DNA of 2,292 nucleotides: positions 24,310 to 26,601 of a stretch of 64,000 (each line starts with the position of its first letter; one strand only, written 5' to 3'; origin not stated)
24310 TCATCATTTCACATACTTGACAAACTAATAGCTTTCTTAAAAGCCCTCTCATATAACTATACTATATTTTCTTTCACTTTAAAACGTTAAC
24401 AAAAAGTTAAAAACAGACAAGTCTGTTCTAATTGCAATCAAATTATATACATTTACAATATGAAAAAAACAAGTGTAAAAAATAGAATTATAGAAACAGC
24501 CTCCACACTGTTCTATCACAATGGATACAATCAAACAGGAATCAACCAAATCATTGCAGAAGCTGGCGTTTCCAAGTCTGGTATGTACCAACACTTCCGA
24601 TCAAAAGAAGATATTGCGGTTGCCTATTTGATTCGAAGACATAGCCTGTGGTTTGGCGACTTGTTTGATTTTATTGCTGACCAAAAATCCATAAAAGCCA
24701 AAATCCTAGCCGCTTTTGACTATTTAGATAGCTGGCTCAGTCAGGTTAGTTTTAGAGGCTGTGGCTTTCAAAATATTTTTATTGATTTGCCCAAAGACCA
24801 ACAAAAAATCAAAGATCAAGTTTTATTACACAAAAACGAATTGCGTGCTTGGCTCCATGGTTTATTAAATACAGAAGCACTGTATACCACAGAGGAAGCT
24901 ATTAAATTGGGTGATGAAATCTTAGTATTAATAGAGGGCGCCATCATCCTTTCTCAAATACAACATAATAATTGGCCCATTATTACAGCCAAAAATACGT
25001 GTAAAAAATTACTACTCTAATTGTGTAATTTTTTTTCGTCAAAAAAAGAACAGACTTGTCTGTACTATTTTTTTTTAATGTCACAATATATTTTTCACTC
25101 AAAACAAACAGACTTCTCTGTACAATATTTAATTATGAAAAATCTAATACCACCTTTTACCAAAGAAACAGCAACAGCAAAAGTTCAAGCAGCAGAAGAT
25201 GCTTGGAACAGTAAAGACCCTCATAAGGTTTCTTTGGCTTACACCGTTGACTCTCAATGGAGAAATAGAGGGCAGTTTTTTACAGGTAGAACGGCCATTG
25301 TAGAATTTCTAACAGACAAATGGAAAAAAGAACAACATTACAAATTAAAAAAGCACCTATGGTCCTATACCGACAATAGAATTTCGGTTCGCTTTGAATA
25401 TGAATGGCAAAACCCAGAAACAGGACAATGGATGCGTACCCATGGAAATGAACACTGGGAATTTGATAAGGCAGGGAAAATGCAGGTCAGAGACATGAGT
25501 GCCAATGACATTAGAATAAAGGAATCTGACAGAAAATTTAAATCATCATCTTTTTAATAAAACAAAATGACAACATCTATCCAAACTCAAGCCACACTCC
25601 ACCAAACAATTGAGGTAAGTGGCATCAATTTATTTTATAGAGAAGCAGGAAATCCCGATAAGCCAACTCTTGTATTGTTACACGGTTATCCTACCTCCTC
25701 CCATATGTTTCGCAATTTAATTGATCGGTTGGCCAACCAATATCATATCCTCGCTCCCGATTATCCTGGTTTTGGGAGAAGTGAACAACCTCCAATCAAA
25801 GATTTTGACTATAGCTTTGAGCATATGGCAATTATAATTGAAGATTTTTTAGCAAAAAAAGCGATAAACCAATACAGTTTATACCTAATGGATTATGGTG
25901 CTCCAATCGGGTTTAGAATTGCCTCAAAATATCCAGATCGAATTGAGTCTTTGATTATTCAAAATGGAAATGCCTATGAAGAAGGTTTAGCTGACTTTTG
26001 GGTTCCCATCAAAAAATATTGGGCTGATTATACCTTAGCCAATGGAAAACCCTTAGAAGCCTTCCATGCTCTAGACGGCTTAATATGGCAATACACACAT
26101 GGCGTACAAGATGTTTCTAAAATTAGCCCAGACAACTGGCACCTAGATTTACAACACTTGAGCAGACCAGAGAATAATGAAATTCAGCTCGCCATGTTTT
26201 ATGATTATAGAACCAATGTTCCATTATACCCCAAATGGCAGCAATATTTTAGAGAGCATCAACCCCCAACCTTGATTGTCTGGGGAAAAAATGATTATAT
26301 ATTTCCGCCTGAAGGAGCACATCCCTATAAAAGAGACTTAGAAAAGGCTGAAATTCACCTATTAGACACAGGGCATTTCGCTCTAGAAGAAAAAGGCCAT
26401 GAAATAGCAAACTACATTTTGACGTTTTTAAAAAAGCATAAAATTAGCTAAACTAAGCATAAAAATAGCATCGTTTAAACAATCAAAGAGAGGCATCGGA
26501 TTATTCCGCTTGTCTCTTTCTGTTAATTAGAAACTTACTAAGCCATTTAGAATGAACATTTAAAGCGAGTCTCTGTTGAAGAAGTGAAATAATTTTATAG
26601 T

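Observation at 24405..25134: Triplicated palindromic operator bracketing a TetR regulator and its downstream cassette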

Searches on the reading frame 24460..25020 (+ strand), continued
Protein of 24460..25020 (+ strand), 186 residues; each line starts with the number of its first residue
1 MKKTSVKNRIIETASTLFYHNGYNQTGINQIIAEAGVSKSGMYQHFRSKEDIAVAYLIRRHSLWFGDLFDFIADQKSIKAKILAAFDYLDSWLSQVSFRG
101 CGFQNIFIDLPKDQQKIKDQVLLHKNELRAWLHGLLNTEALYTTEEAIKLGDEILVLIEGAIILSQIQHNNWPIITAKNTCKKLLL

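Call 51: fold_search(model_id=the predicted structure, library=pdb)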
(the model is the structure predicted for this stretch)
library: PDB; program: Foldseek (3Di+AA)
matches with E <= 10: 889; with E <= 0.001: 167
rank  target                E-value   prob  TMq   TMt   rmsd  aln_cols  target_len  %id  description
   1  3on4_E                4.5e-07  1.00  0.76  0.76   3.3       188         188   24  Crystal structure of TetR transcriptional regulator from Legionella pneumophila (released 2010-09-22)
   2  3qbm_A                8.1e-07  1.00  0.75  0.71   3.1       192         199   26  Crystal structure of a TetR transcriptional regulator (Caur_2221) from CHLOROFLEXUS AURANTIACUS J-10-FL at 1.80 A reso (released 2011-02-02)
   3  3on4_B                9.7e-07  1.00  0.76  0.75   3.4       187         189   24  Crystal structure of TetR transcriptional regulator from Legionella pneumophila (released 2010-09-22)
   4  3on4_D                1.1e-06  1.00  0.75  0.75   3.4       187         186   25  Crystal structure of TetR transcriptional regulator from Legionella pneumophila (released 2010-09-22)
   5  3on4_A                2.0e-06  1.00  0.75  0.74   3.5       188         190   25  Crystal structure of TetR transcriptional regulator from Legionella pneumophila (released 2010-09-22)
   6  3on4_C                2.4e-06  1.00  0.76  0.76   3.3       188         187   24  Crystal structure of TetR transcriptional regulator from Legionella pneumophila (released 2010-09-22)
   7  3qbm_B                2.7e-06  1.00  0.76  0.72   3.3       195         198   26  Crystal structure of a TetR transcriptional regulator (Caur_2221) from CHLOROFLEXUS AURANTIACUS J-10-FL at 1.80 A reso (released 2011-02-02)
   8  4yze_A                3.1e-06  1.00  0.78  0.75   3.1       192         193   19  Crystal structure of E.coli NemR reduced form (released 2016-02-03)
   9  3bqz_A                3.1e-06  1.00  0.75  0.75   3.5       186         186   21  Crystal Structure of the Complex of Malachite Green Bound to QacR(E90Q), a Mutant of a Multidrug Binding Transcription (released 2008-12-23)
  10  3bru_A                3.4e-06  1.00  0.77  0.75   3.1       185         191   18  Crystal structure of regulatory protein TetR from Rhodobacter sphaeroides (released 2008-01-08)
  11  4yze_D                5.1e-06  1.00  0.82  0.81   2.7       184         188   20  Crystal structure of E.coli NemR reduced form (released 2016-02-03)
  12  3dpj_E                5.6e-06  1.00  0.74  0.72   3.7       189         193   23  The crystal structure of a TetR transcription regulator from Silicibacter pomeroyi DSS (released 2008-09-02)
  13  3br0_A                7.3e-06  1.00  0.75  0.75   3.7       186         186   21  Crystal Structure of the Complex of Malachite Green Bound to QacR(E120Q), a Mutant of a Multidrug Binding Transcriptio (released 2008-12-23)
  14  3g7r_B                8.1e-06  1.00  0.84  0.78   2.4       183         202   22  Crystal structure of SCO4454, a TetR-family transcriptional regulator from Streptomyces coelicolor (released 2009-03-10)
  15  3dpj_B                8.1e-06  1.00  0.72  0.71   3.6       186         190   22  The crystal structure of a TetR transcription regulator from Silicibacter pomeroyi DSS (released 2008-09-02)
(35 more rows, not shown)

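Call 60: find_encoding_contigs(protein=P0002, flank=5000, max_places=3)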
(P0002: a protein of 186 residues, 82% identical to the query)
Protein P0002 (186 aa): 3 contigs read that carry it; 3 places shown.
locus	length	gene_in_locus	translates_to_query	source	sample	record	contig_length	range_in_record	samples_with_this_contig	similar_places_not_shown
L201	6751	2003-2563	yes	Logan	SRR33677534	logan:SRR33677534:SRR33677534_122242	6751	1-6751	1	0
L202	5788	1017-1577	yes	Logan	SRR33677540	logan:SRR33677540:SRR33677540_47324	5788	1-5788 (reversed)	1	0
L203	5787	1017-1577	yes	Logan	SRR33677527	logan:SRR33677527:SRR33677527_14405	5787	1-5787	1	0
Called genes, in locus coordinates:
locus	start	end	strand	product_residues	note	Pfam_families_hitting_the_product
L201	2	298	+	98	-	?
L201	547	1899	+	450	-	PF01554:MatE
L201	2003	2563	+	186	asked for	PF00440:TetR_N, PF21993:TetR_C_13_2 (weak)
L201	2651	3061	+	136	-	PF07080:DUF1348, PF12680:SnoaL_2 (weak)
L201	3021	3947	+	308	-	PF00561:Abhydrolase_1, PF12146:Hydrolase_4 (weak), PF12697:Abhydrolase_6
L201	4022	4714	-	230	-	PF10677:DUF2490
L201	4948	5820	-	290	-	PF15528:Ntox23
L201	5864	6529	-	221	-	PF03483:B3_4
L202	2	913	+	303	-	?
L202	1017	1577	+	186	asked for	PF00440:TetR_N, PF21993:TetR_C_13_2 (weak)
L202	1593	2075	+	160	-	PF07080:DUF1348, PF12680:SnoaL_2 (weak)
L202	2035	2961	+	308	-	PF00561:Abhydrolase_1, PF12146:Hydrolase_4, PF12697:Abhydrolase_6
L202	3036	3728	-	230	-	PF10677:DUF2490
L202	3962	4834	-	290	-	PF15528:Ntox23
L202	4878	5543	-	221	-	PF03483:B3_4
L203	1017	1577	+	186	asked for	PF00440:TetR_N, PF21993:TetR_C_13_2 (weak)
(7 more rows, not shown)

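Call 61: find_encoding_contigs(protein=P0003, flank=5000, max_places=2)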
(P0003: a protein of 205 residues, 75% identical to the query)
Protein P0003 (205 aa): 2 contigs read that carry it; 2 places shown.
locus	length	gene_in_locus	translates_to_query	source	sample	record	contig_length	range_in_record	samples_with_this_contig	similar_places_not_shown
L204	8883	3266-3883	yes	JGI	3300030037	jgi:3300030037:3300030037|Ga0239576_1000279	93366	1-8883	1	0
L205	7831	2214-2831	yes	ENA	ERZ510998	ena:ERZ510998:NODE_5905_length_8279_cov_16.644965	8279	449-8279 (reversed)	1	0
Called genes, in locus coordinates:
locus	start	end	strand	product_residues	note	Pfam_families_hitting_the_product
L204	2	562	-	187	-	?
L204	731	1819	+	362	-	PF05343:Peptidase_M42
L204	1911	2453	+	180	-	PF00293:NUDIX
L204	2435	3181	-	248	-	PF20113:DUF6503 (weak)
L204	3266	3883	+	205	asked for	PF00440:TetR_N, PF21993:TetR_C_13_2 (weak)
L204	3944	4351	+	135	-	PF07080:DUF1348, PF12680:SnoaL_2 (weak)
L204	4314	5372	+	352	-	PF12146:Hydrolase_4 (weak), PF00561:Abhydrolase_1, PF12697:Abhydrolase_6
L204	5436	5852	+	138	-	-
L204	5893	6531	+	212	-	PF01243:PNPOx_N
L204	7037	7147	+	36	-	-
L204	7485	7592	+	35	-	-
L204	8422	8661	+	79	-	-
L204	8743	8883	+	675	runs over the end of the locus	PF13181:TPR_8 (faint), PF13424:TPR_12, PF00515:TPR_1 (weak), PF07730:HisKA_3, PF02518:HATPase_c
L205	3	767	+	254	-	?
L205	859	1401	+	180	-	PF00293:NUDIX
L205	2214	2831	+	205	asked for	PF00440:TetR_N, PF21993:TetR_C_13_2 (weak)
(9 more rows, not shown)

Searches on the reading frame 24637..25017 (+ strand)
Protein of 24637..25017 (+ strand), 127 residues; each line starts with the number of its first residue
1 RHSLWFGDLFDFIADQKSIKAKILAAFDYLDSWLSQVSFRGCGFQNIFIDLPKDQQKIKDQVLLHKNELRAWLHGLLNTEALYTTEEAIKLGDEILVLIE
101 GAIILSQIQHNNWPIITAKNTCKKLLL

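Call 42: search_solved_structures(query=window:24637-25017:+, max_evalue=10, show_alignments=5)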
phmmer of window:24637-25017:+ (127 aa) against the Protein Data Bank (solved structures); distinct sequences matched with E-value up to 10: 1.
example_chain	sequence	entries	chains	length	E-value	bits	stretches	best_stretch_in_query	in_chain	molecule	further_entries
3on4_A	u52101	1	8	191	0.008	19.5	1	44-109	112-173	Transcriptional regulator, TetR family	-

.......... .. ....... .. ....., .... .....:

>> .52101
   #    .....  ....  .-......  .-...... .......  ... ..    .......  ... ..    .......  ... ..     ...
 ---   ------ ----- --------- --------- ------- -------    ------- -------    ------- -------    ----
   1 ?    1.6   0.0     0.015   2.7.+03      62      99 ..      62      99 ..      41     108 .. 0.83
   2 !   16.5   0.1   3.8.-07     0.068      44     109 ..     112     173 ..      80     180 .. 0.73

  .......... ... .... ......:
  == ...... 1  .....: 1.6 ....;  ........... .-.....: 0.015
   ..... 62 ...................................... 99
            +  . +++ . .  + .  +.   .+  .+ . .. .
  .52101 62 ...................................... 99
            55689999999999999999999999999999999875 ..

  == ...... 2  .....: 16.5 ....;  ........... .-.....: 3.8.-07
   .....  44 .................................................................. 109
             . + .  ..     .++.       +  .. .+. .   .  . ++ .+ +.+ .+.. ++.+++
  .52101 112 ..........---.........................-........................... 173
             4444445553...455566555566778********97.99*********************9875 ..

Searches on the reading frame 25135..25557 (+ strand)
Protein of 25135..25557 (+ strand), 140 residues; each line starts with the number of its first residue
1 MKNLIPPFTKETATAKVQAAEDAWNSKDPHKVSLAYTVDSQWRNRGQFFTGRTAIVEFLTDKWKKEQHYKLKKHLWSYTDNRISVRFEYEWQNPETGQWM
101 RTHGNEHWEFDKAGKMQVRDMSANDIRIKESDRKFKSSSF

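Call 4: search_protein_families(library=pfam, proteins=[window:25135-25557:+])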
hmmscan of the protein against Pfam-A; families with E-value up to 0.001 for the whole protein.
window:25135-25557:+ (140 aa): 2 families
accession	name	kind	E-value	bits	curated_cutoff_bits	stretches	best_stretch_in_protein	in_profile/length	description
PF07080.17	DUF1348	-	6.7e-61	204.4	22.1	1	6-136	1-130/130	Protein of unknown function (DUF1348)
PF12680.13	SnoaL_2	-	5.6e-08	33.8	27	1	18-116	2-99/102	SnoaL-like domain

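Call 30: search_protein_families(library=ncbifam, proteins=[window:25135-25557:+], max_evalue=0.001)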
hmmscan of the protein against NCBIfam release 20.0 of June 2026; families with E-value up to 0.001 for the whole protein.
window:25135-25557:+ (140 aa): 1 family
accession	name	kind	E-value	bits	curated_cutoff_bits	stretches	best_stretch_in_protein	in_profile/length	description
TIGR02246.1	TIGR02246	subfamily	4.3e-06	26.7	33.95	1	17-63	10-57/128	SgcJ/EcaC family oxidoreductase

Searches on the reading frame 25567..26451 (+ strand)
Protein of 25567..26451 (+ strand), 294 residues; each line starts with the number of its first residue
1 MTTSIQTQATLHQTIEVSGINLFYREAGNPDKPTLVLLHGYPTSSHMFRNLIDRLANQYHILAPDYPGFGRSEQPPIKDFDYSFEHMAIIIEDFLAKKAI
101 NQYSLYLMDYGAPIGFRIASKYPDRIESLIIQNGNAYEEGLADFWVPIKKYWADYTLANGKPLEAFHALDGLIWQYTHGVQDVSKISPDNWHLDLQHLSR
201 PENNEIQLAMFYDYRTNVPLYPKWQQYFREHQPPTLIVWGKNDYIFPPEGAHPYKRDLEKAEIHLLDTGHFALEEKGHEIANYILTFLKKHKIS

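Call 4: search_protein_families(library=pfam, proteins=[window:25567-26451:+])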
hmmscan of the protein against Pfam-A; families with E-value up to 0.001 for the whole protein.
window:25567-26451:+ (294 aa): 4 families
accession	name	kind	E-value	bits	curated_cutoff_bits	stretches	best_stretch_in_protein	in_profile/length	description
PF00561.26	Abhydrolase_1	-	1.9e-30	106.8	25.8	1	33-276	1-244/245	alpha/beta hydrolase fold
PF12697.13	Abhydrolase_6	-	1.1e-13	52.8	26.3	1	35-281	1-215/217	Alpha/beta hydrolase family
PF12146.15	Hydrolase_4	-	3.5e-10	40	27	1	32-259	4-218/239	Serine aminopeptidase, S33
PF12740.14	PETase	-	0.00028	20.8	28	1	215-290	150-231/263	PET hydrolase-like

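Call 30: search_protein_families(library=ncbifam, proteins=[window:25567-26451:+], max_evalue=0.001)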
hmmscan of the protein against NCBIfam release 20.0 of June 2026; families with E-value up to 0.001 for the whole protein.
window:25567-26451:+ (294 aa): 29 families (the best 25 are shown)
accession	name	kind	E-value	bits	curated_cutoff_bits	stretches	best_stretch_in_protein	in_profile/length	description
NF002938.0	PRK03592.1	equivalog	3e-29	102.3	241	1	5-136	5-131/298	haloalkane dehalogenase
NF002043.0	PRK00870.1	subfamily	1.8e-27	96.6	265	1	19-135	33-149/302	haloalkane dehalogenase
NF045632.1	hydroxlase_HsaD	equivalog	2.1e-24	86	400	1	8-289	10-289/290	4,5:9,10-diseco-3-hydroxy-5,9,17-trioxoandrosta-1(10),2-diene-4-oate hydrolase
NF011457.0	PRK14875.1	equivalog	3.9e-21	75.4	307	2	6-130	106-227/372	acetoin dehydrogenase dihydrolipoyllysine-residue acetyltransferase subunit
NF002873.0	PRK03204.1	equivalog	7.1e-21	74.8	466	1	31-135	33-135/286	haloalkane dehalogenase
NF050089.1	i_nPHAscl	equivalog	5.3e-19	68.4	300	1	19-133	6-116/288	intracellular short-chain-length polyhydroxyalkanoate depolymerase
NF051488.1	bifunc_PcaDC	exception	4.6e-18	65.5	390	1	24-135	4-112/375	bifunctional 3-oxoadipate enol-lactonase/4-carboxymuconolactone decarboxylase PcaDC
TIGR03056.1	bchO_mg_che_rel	equivalog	4.4e-17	62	172.55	1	13-134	9-128/278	alpha/beta fold hydrolase BchO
NF004514.1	PRK05855.1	equivalog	1.3e-16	60.3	455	1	16-88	6-77/578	SDR family oxidoreductase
TIGR02427.1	protocat_pcaD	equivalog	7.2e-16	58.3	255.85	1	22-136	2-114/251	3-oxoadipate enol-lactonase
TIGR03695.1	menH_SHCHC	equivalog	9.3e-15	54.7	208.55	1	32-288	2-251/252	2-succinyl-6-hydroxy-2,4-cyclohexadiene-1-carboxylate synthase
TIGR03611.1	RutD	equivalog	1.2e-12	47.7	238.5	1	30-134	11-113/258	pyrimidine utilization protein D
NF045948.1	ProImpepThrmp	equivalog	6.1e-12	45.6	500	1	15-134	7-128/291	proline iminopeptidase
TIGR01738.1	bioH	equivalog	4.3e-11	42.9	206.95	1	33-270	5-226/245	pimeloyl-ACP methyl ester esterase BioH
TIGR01250.1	pro_imino_pep_2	subfamily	4.9e-11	42.7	167.65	1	12-134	4-129/288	proline iminopeptidase-family hydrolase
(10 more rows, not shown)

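Call 43: search_solved_structures(query=window:25567-26448:+, max_evalue=1e-10, show_alignments=2)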
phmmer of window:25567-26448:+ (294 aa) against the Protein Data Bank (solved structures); distinct sequences matched with E-value up to 1e-10: 126 (the best 60 are shown).
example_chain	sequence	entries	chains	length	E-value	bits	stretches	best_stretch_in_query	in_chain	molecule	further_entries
8ckp_D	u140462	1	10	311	2.3e-22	83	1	24-133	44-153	Alpha/beta fold hydrolase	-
8ooh_A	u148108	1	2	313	2.7e-22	82.7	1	24-133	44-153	Alpha/beta fold hydrolase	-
8oe6_A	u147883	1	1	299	2.5e-20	76.2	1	14-130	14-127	Structure of hyperstable haloalkane dehalogenase variant DhaA231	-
4io0_A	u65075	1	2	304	1.3e-19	74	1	12-135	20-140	Soluble epoxide hydrolase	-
4inz_A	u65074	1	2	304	1.5e-19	73.7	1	12-134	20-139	Soluble epoxide hydrolase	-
4nzz_A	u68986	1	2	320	1.7e-19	73.5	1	12-134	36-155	Soluble epoxide hydrolase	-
4o08_A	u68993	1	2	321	1.8e-19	73.4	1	12-134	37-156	Soluble epoxide hydrolase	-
3rk4_A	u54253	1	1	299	3.1e-19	72.7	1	15-276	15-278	Haloalkane dehalogenase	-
4fwb_A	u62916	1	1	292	3.2e-19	72.6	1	15-276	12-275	Haloalkane dehalogenase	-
4kyv_A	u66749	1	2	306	9.1e-19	71.1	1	15-129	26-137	dehalogenase HaloTag2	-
4kaa_A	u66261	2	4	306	9.6e-19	71.1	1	15-129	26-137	Haloalkane dehalogenase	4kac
6y9e_A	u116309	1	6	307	1.7e-18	70.3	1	15-130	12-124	Ancestral haloalkane dehalogenase AncHLD2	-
6sp5_A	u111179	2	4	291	2e-18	70.1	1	15-130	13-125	Haloalkane dehalogenase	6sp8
5flk_A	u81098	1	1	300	2.2e-18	69.9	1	15-129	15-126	DHAA101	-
6ty7_A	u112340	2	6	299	2.3e-18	69.8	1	15-130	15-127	Haloalkane dehalogenase variant DhaA115 domain-swapped dimer type-1 | Haloalkane dehalogenase variant DhaA115 domain-swapped dimer type-2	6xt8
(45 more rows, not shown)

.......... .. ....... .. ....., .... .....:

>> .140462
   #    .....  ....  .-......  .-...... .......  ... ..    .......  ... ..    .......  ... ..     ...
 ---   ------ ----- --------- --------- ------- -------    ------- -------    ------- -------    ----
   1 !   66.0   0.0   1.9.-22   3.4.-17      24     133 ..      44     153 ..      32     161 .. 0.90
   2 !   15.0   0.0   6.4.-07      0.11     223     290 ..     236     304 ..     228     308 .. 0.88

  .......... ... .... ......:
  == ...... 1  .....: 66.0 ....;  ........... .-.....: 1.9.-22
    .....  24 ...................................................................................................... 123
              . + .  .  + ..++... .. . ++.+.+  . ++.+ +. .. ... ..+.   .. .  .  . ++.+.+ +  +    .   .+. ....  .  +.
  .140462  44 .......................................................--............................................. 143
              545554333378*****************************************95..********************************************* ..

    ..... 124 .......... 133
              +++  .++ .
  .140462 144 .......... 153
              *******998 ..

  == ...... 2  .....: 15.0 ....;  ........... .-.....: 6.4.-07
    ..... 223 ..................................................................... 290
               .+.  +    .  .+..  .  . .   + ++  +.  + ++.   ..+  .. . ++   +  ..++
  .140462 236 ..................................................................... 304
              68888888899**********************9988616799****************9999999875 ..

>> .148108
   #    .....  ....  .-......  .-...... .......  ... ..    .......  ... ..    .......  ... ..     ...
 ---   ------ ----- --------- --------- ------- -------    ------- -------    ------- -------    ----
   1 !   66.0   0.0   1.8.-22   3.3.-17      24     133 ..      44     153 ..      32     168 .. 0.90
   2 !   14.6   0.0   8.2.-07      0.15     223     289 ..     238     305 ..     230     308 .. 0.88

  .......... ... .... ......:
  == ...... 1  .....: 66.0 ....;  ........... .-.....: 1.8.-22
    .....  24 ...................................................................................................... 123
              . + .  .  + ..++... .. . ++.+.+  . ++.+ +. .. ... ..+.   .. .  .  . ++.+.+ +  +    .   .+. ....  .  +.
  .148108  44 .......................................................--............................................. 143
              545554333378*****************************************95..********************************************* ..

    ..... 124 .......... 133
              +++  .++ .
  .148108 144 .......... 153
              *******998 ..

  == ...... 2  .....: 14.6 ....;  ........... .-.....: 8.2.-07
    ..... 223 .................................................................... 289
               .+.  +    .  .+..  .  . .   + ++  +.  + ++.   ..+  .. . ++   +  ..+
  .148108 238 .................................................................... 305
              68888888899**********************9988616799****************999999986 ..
